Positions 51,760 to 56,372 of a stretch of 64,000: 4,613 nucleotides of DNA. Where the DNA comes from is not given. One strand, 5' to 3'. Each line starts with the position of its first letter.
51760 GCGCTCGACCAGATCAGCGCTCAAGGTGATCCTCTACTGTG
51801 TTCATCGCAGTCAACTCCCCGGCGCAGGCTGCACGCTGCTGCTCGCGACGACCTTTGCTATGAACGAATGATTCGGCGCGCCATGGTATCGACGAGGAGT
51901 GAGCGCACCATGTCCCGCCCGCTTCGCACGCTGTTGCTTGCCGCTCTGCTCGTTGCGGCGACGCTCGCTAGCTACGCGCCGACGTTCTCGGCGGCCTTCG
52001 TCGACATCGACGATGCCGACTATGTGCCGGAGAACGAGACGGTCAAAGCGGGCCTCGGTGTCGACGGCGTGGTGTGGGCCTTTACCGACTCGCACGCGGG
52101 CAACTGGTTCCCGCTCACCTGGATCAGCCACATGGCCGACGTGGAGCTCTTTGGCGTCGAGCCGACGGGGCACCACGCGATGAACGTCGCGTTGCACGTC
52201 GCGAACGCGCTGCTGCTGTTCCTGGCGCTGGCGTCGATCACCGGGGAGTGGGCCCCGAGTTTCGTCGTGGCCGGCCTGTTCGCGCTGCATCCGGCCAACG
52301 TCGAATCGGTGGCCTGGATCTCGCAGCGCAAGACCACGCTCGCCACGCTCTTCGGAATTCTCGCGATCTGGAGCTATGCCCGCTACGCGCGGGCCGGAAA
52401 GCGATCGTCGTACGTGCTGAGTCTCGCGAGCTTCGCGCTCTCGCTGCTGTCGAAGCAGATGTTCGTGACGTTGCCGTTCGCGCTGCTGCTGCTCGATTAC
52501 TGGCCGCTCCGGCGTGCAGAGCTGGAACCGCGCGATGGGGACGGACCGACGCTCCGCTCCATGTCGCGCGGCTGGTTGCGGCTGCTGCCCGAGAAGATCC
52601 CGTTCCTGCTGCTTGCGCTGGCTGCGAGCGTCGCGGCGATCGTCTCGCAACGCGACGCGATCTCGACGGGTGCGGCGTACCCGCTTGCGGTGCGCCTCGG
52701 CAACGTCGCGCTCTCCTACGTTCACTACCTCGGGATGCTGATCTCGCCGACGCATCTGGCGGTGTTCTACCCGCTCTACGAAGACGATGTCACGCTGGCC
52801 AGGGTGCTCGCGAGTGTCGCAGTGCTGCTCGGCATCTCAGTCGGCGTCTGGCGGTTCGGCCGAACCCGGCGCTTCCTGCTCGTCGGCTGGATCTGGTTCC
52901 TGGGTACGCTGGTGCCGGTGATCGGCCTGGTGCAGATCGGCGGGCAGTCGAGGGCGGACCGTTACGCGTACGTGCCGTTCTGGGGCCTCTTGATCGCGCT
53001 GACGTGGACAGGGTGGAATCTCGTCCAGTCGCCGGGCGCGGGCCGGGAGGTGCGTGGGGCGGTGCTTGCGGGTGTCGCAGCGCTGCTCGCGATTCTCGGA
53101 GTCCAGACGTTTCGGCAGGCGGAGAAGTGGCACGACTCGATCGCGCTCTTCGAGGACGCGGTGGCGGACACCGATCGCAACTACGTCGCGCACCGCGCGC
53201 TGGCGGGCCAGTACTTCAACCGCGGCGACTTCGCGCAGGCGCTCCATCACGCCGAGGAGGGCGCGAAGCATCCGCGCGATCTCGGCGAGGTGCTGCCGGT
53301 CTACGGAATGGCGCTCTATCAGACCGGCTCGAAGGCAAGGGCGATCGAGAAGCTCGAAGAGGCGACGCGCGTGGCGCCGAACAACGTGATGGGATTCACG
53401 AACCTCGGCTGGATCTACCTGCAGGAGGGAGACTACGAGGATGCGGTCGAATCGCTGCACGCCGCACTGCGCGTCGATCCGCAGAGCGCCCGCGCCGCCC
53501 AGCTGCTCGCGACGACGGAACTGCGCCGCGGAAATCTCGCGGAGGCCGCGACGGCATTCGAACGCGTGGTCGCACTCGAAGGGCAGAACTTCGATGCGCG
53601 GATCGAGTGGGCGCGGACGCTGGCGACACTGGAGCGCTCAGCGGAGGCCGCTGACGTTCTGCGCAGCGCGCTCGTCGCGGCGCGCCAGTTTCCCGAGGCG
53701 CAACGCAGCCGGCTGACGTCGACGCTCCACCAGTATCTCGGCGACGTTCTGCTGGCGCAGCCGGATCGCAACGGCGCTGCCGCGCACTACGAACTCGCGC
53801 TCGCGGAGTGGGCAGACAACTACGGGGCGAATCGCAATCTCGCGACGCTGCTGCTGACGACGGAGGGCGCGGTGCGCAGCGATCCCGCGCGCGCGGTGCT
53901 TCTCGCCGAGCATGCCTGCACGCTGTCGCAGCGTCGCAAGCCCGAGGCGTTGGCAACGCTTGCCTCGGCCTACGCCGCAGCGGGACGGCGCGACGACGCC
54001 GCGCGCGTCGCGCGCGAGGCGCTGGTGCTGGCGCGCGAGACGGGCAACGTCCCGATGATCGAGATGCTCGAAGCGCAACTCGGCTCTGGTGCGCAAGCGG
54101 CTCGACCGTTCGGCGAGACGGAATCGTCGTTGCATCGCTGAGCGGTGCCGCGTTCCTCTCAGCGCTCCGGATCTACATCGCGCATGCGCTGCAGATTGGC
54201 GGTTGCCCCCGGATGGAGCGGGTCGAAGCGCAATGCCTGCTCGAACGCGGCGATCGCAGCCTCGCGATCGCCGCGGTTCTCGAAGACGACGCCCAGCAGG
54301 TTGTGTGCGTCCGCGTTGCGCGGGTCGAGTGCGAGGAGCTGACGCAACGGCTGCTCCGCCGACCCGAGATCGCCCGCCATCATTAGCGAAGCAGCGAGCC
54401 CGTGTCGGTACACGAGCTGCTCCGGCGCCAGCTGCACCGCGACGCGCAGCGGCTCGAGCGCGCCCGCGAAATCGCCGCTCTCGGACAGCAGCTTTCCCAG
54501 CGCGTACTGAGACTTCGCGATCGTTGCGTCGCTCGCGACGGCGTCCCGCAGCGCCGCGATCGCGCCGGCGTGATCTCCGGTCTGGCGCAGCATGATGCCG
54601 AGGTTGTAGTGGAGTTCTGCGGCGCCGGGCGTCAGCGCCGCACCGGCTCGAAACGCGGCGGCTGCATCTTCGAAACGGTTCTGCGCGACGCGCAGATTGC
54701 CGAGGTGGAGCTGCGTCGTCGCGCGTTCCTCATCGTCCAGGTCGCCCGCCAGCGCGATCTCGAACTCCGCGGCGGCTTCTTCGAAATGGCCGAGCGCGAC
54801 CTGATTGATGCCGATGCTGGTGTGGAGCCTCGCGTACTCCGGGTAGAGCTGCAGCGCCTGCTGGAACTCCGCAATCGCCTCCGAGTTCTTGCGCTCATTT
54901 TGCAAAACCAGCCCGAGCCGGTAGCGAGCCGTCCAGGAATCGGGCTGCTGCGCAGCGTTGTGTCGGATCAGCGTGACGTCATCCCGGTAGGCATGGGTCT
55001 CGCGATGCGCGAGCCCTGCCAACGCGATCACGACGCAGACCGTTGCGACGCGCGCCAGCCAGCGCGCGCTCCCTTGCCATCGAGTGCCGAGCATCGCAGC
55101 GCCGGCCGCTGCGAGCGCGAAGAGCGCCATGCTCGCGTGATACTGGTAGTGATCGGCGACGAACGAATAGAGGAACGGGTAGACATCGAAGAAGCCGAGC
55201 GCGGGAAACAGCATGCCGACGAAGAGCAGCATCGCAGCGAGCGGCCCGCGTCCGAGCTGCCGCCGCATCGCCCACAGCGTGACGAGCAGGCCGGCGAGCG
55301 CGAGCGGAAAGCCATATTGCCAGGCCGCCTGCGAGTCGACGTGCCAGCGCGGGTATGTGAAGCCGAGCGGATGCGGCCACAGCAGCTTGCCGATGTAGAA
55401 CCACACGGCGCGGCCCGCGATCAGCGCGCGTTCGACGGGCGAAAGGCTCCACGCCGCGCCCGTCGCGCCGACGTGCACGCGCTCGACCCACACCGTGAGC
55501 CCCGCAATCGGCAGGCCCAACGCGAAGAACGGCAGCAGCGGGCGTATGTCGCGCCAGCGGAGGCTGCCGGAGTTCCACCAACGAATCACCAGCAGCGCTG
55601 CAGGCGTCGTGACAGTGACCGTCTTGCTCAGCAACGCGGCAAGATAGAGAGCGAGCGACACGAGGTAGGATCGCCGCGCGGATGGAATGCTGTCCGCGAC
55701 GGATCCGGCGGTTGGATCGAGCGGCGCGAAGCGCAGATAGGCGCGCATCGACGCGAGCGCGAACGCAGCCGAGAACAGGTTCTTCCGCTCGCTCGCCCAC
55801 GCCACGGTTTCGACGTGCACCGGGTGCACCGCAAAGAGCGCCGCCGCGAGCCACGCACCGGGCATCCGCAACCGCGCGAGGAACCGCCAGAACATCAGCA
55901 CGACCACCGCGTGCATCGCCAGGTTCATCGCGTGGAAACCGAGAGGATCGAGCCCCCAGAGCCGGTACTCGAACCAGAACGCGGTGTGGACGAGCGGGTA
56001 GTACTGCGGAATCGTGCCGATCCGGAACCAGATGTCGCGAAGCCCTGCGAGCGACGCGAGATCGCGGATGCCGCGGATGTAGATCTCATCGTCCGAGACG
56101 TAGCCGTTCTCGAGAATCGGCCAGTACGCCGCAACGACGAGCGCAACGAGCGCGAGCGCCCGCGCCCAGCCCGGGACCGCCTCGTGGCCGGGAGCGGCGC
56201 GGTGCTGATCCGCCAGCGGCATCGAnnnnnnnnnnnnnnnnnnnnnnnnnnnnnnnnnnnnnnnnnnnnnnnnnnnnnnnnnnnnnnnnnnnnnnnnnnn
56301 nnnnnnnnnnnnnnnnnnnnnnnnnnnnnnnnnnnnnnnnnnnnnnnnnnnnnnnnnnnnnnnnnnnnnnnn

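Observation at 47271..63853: Island of six GT-C-fold glycosyltransferases (four TPR-fused, TMTC-like) next to a polyprenyl-phosphate GT2: candidate undescribed periplasmic O-glycosylation system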

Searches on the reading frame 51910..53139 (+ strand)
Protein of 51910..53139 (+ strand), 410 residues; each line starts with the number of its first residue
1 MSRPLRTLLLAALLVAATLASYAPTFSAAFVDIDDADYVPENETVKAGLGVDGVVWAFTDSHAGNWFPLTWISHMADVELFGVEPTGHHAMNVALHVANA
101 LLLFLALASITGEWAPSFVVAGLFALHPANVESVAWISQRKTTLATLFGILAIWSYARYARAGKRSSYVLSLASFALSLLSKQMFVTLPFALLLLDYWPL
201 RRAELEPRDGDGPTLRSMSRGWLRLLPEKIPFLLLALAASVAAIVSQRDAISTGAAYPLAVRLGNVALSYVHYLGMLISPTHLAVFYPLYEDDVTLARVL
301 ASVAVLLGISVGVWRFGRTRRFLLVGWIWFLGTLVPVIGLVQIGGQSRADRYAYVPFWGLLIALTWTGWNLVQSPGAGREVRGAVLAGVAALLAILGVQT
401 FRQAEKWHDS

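Call 54: search_protein_families(library=pfam, proteins=[window:51910-53139:+], max_evalue=1)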
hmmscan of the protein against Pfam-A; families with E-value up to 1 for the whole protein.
seq(410 aa): 2 families
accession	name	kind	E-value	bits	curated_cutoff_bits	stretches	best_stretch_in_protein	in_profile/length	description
PF13231.12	PMT_2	-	0.00016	22.4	26.1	1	79-194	15-127/160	Dolichyl-phosphate-mannose-protein mannosyltransferase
PF11859.13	DUF3379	-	0.19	11.4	33.2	0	233-272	79-116/232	Protein of unknown function (DUF3379)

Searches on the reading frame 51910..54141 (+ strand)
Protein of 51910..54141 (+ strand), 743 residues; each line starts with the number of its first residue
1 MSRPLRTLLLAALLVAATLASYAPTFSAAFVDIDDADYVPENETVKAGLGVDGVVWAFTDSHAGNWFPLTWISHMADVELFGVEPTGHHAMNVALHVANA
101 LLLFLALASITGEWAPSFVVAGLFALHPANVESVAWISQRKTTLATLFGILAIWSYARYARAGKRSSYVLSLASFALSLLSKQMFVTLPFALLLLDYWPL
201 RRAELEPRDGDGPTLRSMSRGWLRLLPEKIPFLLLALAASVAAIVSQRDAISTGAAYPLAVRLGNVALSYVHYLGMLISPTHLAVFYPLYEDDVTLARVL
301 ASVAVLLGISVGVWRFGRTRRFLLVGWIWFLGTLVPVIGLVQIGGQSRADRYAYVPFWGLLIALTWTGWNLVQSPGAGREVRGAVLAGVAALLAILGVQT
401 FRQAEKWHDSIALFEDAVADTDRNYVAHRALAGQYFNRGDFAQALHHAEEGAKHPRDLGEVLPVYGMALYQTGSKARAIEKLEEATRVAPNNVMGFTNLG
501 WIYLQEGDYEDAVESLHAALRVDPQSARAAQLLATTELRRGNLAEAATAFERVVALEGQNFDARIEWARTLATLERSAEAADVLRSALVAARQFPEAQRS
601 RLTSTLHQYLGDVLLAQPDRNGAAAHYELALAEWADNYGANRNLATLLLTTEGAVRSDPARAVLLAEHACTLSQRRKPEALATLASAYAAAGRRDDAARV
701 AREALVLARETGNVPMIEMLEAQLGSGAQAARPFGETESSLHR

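Call 6: search_protein_families(library=pfam, proteins=[window:51910-54141:+], max_evalue=0.01)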
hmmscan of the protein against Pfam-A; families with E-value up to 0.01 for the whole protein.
window:51910-54141:+ (743 aa): 20 families
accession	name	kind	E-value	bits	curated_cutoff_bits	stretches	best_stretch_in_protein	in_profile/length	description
PF07719.23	TPR_2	-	1.4e-20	72.1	27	1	497-525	5-33/34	Tetratricopeptide repeat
PF13432.12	TPR_16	-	6.8e-19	68.4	32.7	3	498-555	2-59/65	Tetratricopeptide repeat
PF13428.12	TPR_14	-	1.2e-18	66.1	23.5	2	499-535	7-43/44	Tetratricopeptide repeat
PF14559.12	TPR_19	-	9.2e-17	61.6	25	2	476-534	8-66/68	Tetratricopeptide repeat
PF00515.34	TPR_1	-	1.3e-12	47.4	27.8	1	496-525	4-33/34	Tetratricopeptide repeat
PF13181.12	TPR_8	-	1.4e-12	47.2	25.7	1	497-525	5-33/34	Tetratricopeptide repeat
PF13176.12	TPR_7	-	1.3e-10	40.9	27.9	1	497-526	3-34/36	Tetratricopeptide repeat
PF13431.12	TPR_17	-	2.6e-10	40.2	24.4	1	483-513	3-33/34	Tetratricopeptide repeat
PF13414.12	TPR_11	-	5.8e-10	39.1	26.8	1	502-529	3-30/42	TPR repeat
PF12895.13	ANAPC3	-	6.3e-10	39.6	27.2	1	507-586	3-81/82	Anaphase-promoting complex, cyclosome, subunit 3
PF23914.1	TPR_CcmH_CycH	-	2.1e-07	31.4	42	2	465-557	56-151/158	Cytochrome c-type biogenesis protein H TPR domain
PF13424.12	TPR_12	-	5.7e-07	30.1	30.1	1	498-555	8-73/77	Tetratricopeptide repeat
PF13371.12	TPR_9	-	3.8e-05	24.1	35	1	502-564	4-66/73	Tetratricopeptide repeat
PF13174.12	TPR_6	-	0.00032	21.6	26.3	0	498-526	5-33/33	Tetratricopeptide repeat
PF13231.12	PMT_2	-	0.00044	20.9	26.1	1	79-194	15-127/160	Dolichyl-phosphate-mannose-protein mannosyltransferase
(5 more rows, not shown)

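Call 8: search_protein_families(library=ncbifam, proteins=[window:51910-54141:+], max_evalue=0.001)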
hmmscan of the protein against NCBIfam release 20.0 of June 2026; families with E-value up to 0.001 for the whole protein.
window:51910-54141:+ (743 aa): 20 families
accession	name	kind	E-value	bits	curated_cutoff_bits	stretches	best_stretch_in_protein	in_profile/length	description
TIGR02917.1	PEP_TPR_lipo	equivalog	1.1e-25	89.8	312.2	2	395-598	300-502/899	XrtA/PEP-CTERM system TPR-repeat protein PrsT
NF040959.1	MamA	equivalog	1.3e-18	67.2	200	1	420-563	33-175/204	magnetosome protein MamA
TIGR02521.1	type_IV_pilW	equivalog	4.1e-14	52.7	154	1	414-560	54-202/234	type IV pilus biogenesis/stability protein PilW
NF052415.1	T3SS_chap_SctY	equivalog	7.4e-11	42.5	70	1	499-588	12-104/106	type III secretion apparatus assembly chaperone SctY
NF033762.1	social_mot_Tgl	equivalog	4.8e-10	39.2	225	1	466-551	143-228/252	social motility TPR repeat lipoprotein Tgl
NF033920.0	C39_PA2778_fam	equivalog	7.7e-09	35.3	150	1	468-557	165-254/255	PA2778 family cysteine peptidase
NF047371.1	FlcA_CTERM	equivalog_domain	4.8e-08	31.9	300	1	434-555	413-535/646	periplasmic flagellar collar protein FlcA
NF008757.0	PRK11788.1-5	equivalog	9.5e-07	28.3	363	1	497-637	184-332/388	lipopolysaccharide assembly protein LapB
NF002725.1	PRK02603.1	equivalog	2.6e-06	27.6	143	0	466-549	42-128/173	photosystem I assembly protein Ycf3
NF047507.1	TPR_BatC_Lepto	exception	3.3e-06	26.7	175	1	436-529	35-132/214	TPR repeat-containing protein BatC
TIGR02552.1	LcrH_SycD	equivalog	7e-06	25.8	104.8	1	482-595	7-120/136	SycD/LcrH family type III secretion system chaperone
NF008520.0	PRK11447.1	equivalog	2.4e-05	22.3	858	1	465-528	275-338/1157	cellulose synthase complex outer membrane protein BcsC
NF052400.1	M48_BAM_BepA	equivalog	2.5e-05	23.2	570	1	473-566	355-448/483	beta-barrel assembly-enhancing protease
TIGR00990.1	3a0801s09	subfamily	3.6e-05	22.6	757.25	1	473-712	345-576/615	mitochondrial import receptor subunit TOM70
NF008756.0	PRK11788.1-4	equivalog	5.8e-05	22.3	474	0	511-581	198-265/389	lipopolysaccharide assembly protein LapB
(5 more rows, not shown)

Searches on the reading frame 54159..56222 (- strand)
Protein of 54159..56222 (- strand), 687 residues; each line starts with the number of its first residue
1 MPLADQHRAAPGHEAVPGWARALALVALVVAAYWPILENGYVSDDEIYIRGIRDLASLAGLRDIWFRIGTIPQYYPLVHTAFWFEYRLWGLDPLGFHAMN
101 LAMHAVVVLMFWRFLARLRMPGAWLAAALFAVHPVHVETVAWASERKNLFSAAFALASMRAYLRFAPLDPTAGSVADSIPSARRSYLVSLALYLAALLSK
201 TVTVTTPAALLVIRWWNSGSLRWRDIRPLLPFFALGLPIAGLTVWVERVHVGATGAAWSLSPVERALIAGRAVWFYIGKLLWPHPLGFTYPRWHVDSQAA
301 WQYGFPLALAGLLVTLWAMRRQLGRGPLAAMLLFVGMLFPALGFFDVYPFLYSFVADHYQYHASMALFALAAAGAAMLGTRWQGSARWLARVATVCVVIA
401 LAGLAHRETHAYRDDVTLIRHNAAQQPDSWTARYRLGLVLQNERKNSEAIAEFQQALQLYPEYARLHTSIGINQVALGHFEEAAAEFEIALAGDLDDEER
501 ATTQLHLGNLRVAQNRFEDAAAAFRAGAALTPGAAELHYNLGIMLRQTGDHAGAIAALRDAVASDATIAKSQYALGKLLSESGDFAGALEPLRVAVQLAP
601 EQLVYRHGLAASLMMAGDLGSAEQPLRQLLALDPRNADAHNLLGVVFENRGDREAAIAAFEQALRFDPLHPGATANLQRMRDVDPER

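Call 6: search_protein_families(library=pfam, proteins=[window:54159-56222:-], max_evalue=0.01)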
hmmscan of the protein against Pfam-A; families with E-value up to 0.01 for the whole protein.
window:54159-56222:- (687 aa): 20 families
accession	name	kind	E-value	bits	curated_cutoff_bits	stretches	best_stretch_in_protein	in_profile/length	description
PF07719.23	TPR_2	-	1.2e-27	94.1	27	3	637-669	1-33/34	Tetratricopeptide repeat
PF13414.12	TPR_11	-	2e-24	85.4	26.8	3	508-542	1-35/42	TPR repeat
PF13432.12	TPR_16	-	3.3e-23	82.2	32.7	3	507-565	3-61/65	Tetratricopeptide repeat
PF00515.34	TPR_1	-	1.9e-21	75.4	27.8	2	637-668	1-32/34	Tetratricopeptide repeat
PF13181.12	TPR_8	-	3e-20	71.1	25.7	1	637-668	1-32/34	Tetratricopeptide repeat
PF13428.12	TPR_14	-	1.1e-18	66.3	23.5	0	504-543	4-43/44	Tetratricopeptide repeat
PF13424.12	TPR_12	-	3.3e-16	59.7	30.1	3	500-563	9-73/77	Tetratricopeptide repeat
PF23914.1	TPR_CcmH_CycH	-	8.1e-16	58.7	42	1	557-665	38-149/158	Cytochrome c-type biogenesis protein H TPR domain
PF14559.12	TPR_19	-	1.9e-15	57.4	25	3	581-643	3-65/68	Tetratricopeptide repeat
PF13431.12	TPR_17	-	2.5e-14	52.7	24.4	1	627-657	3-33/34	Tetratricopeptide repeat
PF13174.12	TPR_6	-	5.9e-11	42.7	26.3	0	432-462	2-32/33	Tetratricopeptide repeat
PF13371.12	TPR_9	-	3.3e-10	40.3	35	1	439-501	4-66/73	Tetratricopeptide repeat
PF13176.12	TPR_7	-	5e-10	39.1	27.9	1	639-671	1-35/36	Tetratricopeptide repeat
PF24575.1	TPR_Slam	-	7.1e-07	30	35.2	0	425-486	42-103/104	Surface lipoprotein assembly modifier, N-terminal TPR repeats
PF12895.13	ANAPC3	-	0.0002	22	27.2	0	550-618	4-71/82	Anaphase-promoting complex, cyclosome, subunit 3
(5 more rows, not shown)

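Call 8: search_protein_families(library=ncbifam, proteins=[window:54159-56222:-], max_evalue=0.001)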
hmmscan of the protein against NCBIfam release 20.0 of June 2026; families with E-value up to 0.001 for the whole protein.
window:54159-56222:- (687 aa): 21 families
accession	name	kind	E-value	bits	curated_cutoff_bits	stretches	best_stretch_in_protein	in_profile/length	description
NF040959.1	MamA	equivalog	5.2e-29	101.2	200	2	403-488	112-197/204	magnetosome protein MamA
TIGR02917.1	PEP_TPR_lipo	equivalog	2.3e-22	78.7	312.2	2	562-680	392-508/899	XrtA/PEP-CTERM system TPR-repeat protein PrsT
TIGR02521.1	type_IV_pilW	equivalog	1.3e-19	70.7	154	2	607-671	35-99/234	type IV pilus biogenesis/stability protein PilW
NF033762.1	social_mot_Tgl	equivalog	9.2e-17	61.2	225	2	430-524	31-123/252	social motility TPR repeat lipoprotein Tgl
TIGR02552.1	LcrH_SycD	equivalog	1.1e-16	60.8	104.8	2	422-500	44-122/136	SycD/LcrH family type III secretion system chaperone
NF033920.0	C39_PA2778_fam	equivalog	6.5e-14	52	150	2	501-563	190-252/255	PA2778 family cysteine peptidase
NF033758.1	gliding_GltE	equivalog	1.6e-13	50.4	225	2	557-669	211-322/411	adventurous gliding motility TPR repeat lipoprotein GltE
NF008520.0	PRK11447.1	equivalog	5.1e-13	47.7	858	1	613-668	279-334/1157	cellulose synthase complex outer membrane protein BcsC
TIGR02795.1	tol_pal_ybgF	equivalog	6.5e-12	46.1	90.1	0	473-560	11-101/119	tol-pal system protein YbgF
NF008391.2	PRK11189.1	equivalog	2e-10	40.7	250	1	626-674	88-136/297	lipoprotein NlpI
NF047507.1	TPR_BatC_Lepto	exception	2.8e-09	36.8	175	0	442-535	36-130/214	TPR repeat-containing protein BatC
NF002725.1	PRK02603.1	equivalog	4.6e-08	33.2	143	0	604-677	38-112/173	photosystem I assembly protein Ycf3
NF047371.1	FlcA_CTERM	equivalog_domain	1.1e-06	27.4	300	0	507-588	444-526/646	periplasmic flagellar collar protein FlcA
TIGR00990.1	3a0801s09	subfamily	2.2e-06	26.6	757.25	1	444-663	345-568/615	mitochondrial import receptor subunit TOM70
TIGR03939.1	PGA_TPR_OMP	equivalog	9.3e-06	24.1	366.65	1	548-676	66-193/800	poly-beta-1,6 N-acetyl-D-glucosamine export porin PgaA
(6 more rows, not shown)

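Call 14: find_encoding_contigs(protein=window:54159-56222:-, flank=10000, max_places=6)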
Protein window:54159-56222:- (687 aa): no gene with exactly this product is on record in the collection.
